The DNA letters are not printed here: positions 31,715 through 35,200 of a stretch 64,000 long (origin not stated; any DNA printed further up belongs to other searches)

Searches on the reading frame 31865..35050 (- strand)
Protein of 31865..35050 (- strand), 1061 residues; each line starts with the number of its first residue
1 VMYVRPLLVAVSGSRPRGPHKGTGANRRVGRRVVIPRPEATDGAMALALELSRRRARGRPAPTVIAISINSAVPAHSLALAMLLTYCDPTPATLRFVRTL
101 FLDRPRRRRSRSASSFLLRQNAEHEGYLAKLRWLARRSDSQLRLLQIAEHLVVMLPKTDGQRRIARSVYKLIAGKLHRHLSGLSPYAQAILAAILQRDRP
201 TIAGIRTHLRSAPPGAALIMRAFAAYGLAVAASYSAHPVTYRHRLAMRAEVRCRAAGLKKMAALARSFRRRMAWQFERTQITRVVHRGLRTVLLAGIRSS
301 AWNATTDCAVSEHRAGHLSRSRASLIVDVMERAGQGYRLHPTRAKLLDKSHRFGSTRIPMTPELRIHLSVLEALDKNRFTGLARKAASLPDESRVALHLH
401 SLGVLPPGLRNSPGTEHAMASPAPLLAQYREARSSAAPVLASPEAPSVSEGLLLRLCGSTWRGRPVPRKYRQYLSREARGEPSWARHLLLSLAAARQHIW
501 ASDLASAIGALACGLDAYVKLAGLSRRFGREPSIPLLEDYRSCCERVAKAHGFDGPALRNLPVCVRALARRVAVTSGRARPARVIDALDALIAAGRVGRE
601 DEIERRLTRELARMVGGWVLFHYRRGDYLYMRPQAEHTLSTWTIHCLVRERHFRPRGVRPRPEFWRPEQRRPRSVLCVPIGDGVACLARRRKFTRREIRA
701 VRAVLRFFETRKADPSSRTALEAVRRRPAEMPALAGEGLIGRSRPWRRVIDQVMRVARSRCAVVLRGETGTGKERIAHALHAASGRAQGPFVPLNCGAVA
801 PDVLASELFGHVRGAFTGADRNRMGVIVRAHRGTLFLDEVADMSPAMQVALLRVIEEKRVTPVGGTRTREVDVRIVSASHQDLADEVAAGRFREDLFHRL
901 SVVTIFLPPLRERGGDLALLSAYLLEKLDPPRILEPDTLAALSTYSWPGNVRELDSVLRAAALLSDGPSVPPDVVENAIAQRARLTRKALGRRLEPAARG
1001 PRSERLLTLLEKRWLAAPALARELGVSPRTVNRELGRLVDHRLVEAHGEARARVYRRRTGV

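Call 4: search_protein_families(library=pfam, proteins=[window:31865-35050:-], max_evalue=0.01)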
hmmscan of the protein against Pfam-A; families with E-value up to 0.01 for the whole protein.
window:31865-35050:- (1061 aa): 15 families
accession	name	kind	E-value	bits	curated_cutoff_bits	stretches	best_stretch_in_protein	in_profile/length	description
PF00158.32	Sigma54_activat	-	9.1e-63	211.4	20.2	1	739-905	1-167/168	Sigma-54 interaction domain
PF14532.12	Sigma54_activ_2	-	2.4e-18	67.1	25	1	740-910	1-138/138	Sigma-54 interaction domain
PF25601.1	AAA_lid_14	-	2.3e-13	50.2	27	1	911-984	1-79/87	AAA+ ATPase lid domain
PF07728.20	AAA_5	-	3.7e-07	30.7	22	1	763-877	2-119/139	AAA domain (dynein-related subfamily)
PF01078.27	Mg_chelatase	-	0.00012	22.1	20.3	1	818-861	93-136/207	Magnesium chelatase, subunit ChlI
PF13191.12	AAA_16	-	0.0004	21.4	32.6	1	739-815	2-85/167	AAA ATPase domain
PF12802.13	MarR_2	-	0.00042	20.8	27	0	1015-1047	21-53/61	MarR family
PF13936.12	HTH_38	-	0.00083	19.5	27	1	1017-1037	23-43/44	Helix-turn-helix domain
PF00004.35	AAA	-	0.002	19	21.2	1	764-895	2-126/131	ATPase family associated with various cellular activities (AAA)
PF08100.18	Dimerisation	-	0.002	18.3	25.6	0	1008-1056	32-82/93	O-methyltransferase dimerisation domain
PF13545.12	HTH_Crp_2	-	0.0022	18.3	27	1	1020-1048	28-56/70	Crp-like helix-turn-helix domain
PF12840.13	HTH_20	-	0.0039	17.6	27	1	1005-1045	8-49/51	Helix-turn-helix domain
PF25213.1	HVO_A0261_N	-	0.004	17.4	35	1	1000-1049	10-59/86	HVO_A0261 N-terminal domain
PF07724.20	AAA_2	-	0.0046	17.4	27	1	763-867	6-111/166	AAA domain (Cdc48 subfamily)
PF08279.18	HTH_11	-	0.0091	16.3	25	0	1002-1038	1-39/55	HTH domain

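Call 11: find_homologous_proteins(query=window:31865-35050:-, max_evalue=0.00001)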
Query window:31865-35050:- (1061 aa): 17 proteins with E <= 0.00001 among 8000 candidates.
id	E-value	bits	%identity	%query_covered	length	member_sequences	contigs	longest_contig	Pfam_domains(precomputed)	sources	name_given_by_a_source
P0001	2.0e-68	249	44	31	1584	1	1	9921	PF13185.13,PF13492.13,PF14532.13,PF07728.21,PF17667.8,PF13191.13,PF07714.24,PF00069.32,PF00158.33,PF25601.2,PF01590.33,PF02954.26,PF03109.23,PF13424.13,PF25199.2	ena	-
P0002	2.8e-65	239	45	30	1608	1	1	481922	PF13185.13,PF13492.13,PF00004.36,PF14532.13,PF07728.21,PF13191.13,PF07714.24,PF00069.32,PF00158.33,PF25601.2,PF01590.33,PF02954.26,PF03109.23,PF25199.2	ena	-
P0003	6.2e-64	235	40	34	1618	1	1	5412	PF13185.13,PF13492.13,PF00004.36,PF14532.13,PF07728.21,PF17667.8,PF13191.13,PF07714.24,PF00069.32,PF00158.33,PF25601.2,PF01590.33,PF02954.26,PF03109.23,PF18024.8,PF13424.13,PF07719.24,PF25199.2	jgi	jgi:Nif-specific regulatory protein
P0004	4.4e-60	222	50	22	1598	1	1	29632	PF13185.13,PF13492.13,PF00004.36,PF14532.13,PF07728.21,PF13191.13,PF07714.24,PF00069.32,PF00158.33,PF25601.2,PF01590.33,PF02954.26,PF18024.8,PF13424.13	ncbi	-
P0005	2.5e-58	216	51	21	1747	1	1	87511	PF13401.13,PF14532.13,PF07728.21,PF13191.13,PF07714.24,PF00069.32,PF00158.33,PF17874.8,PF25601.2,PF02954.26,PF13424.13,PF01078.28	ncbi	-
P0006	1.0e-56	211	49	22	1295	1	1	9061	PF00158.33,PF13604.13,PF17874.8,PF25601.2,PF02954.26,PF00515.35,PF13424.13,PF14532.13,PF07728.21,PF07719.24,PF13191.13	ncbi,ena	-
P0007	5.5e-56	208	46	23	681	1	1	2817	PF00158.33,PF25601.2,PF14532.13,PF07728.21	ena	-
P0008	2.0e-55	206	50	21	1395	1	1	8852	PF07714.24,PF00069.32,PF13185.13,PF00158.33,PF25601.2,PF01590.33,PF02954.26,PF13492.13,PF14532.13,PF07728.21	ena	-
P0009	5.9e-53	198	41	28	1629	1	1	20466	PF13185.13,PF13492.13,PF00004.36,PF13401.13,PF14532.13,PF07728.21,PF17667.8,PF13191.13,PF00069.32,PF00158.33,PF17874.8,PF25601.2,PF01590.33,PF02954.26,PF13424.13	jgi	jgi:transcriptional regulator with GAF, ATPase, and Fis domain/serine/threonine protein kinase/Tfp p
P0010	9.3e-49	184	39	25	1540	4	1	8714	PF13426.14,PF13188.14,PF13185.13,PF24820.2,PF00004.36,PF14532.13,PF07728.21,PF00072.31,PF13596.13,PF08447.19,PF12860.14,PF00158.33,PF25601.2,PF01590.33,PF02954.26,PF08448.17,PF00989.32,PF14598.13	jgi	jgi:formate hydrogenlyase transcriptional activator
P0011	7.6e-48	181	44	26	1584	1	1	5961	PF00069.32,PF13185.13,PF00158.33,PF25601.2,PF01590.33,PF02954.26,PF13424.13,PF13492.13,PF14532.13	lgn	-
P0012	1.1e-46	178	46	21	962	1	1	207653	PF00158.33,PF25601.2,PF14532.13,PF07728.21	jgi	jgi:hypothetical protein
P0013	2.6e-46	176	47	21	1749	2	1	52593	PF13185.13,PF13492.13,PF14532.13,PF07728.21,PF13191.13,PF13374.13,PF07714.24,PF00069.32,PF00158.33,PF25601.2,PF01590.33,PF02954.26,PF00515.35,PF13424.13,PF13181.13,PF07719.24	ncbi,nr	ncbi:MAG: sigma 54-interacting transcriptional regulator [Planctomycetes bacterium]|nr:sigma 54-inte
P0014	9.9e-45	171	43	24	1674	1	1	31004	PF07714.24,PF00069.32,PF13185.13,PF00158.33,PF25601.2,PF01590.33,PF02954.26,PF13424.13,PF13492.13,PF14532.13,PF07728.21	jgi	jgi:serine/threonine-protein kinase PknK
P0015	2.0e-42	163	36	28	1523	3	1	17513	PF10602.16,PF13185.13,PF13492.13,PF13428.13,PF14532.13,PF07728.21,PF13374.13,PF14559.13,PF07714.24,PF00069.32,PF00158.33,PF17874.8,PF25601.2,PF01590.33,PF02954.26,PF00515.35,PF13424.13,PF28559.1,PF13181.13,PF07719.24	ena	-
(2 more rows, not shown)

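Call 67: search_protein_families(library=ncbifam, proteins=[window:31865-35050:-], max_evalue=0.001)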
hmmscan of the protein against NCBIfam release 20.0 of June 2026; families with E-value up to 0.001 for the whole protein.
window:31865-35050:- (1061 aa): 29 families (the best 25 are shown)
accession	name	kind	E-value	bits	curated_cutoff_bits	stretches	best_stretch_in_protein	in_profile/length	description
NF038308.1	RNA_repair_RtcR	equivalog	2.9e-86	290.4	650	1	718-992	160-449/530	RNA repair transcriptional activator RtcR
TIGR01817.1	nifA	equivalog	4.8e-85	286.3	528.85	1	713-975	172-438/534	nif-specific transcriptional activator NifA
NF003451.0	PRK05022.1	equivalog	1.5e-79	268.1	476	1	731-967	184-425/512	nitric oxide reductase transcriptional regulator NorR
TIGR01818.1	ntrC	equivalog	2e-75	254.4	558.6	1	737-984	134-386/463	nitrogen regulation protein NR(I)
TIGR02915.1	PEP_resp_reg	equivalog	2.9e-73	247.2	502.6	1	734-974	136-381/445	PEP-CTERM-box response regulator transcription factor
NF041552.1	TF_PrdR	equivalog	1.5e-72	244.8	795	1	737-984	267-519/577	sigma-54 dependent transcriptional regulator PrdR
TIGR02329.1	propionate_PrpR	equivalog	4.6e-70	236.7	499.2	1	737-1035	212-524/526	propionate catabolism operon regulatory protein PrpR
NF007689.0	PRK10365.1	equivalog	6.6e-70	236.1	760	1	720-1035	120-439/441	sigma-54-dependent response regulator transcription factor ZraR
NF008469.0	PRK11361.1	equivalog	2.6e-69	234.1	714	1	749-986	155-397/461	acetoacetate metabolism transcriptional regulator AtoC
NF011953.0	PRK15424.1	equivalog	2.2e-67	227.9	703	1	736-1035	218-531/538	propionate catabolism operon regulatory protein PrpR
NF011695.0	PRK15115.1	equivalog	2.4e-67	227.6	763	1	737-981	135-384/445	two-component system response regulator GlrR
NF041946.1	LuxO_transreg_Vib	equivalog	2.8e-66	224.2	800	1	736-984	132-385/463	quorum-sensing sigma-54 dependent transcriptional regulator LuxO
NF050807.1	TransRegFlbDCaul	equivalog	3.4e-66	224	750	1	739-986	120-372/454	sigma-54-dependent transcriptional regulator FlbD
NF041906.1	V4R_TF_MobR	exception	2.2e-65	221.2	999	1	740-966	235-466/544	phenol degradation transcriptional regulator MobR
TIGR02974.1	phageshock_pspF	equivalog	7.1e-64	216.1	443.55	1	739-958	1-226/336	phage shock protein operon transcriptional activator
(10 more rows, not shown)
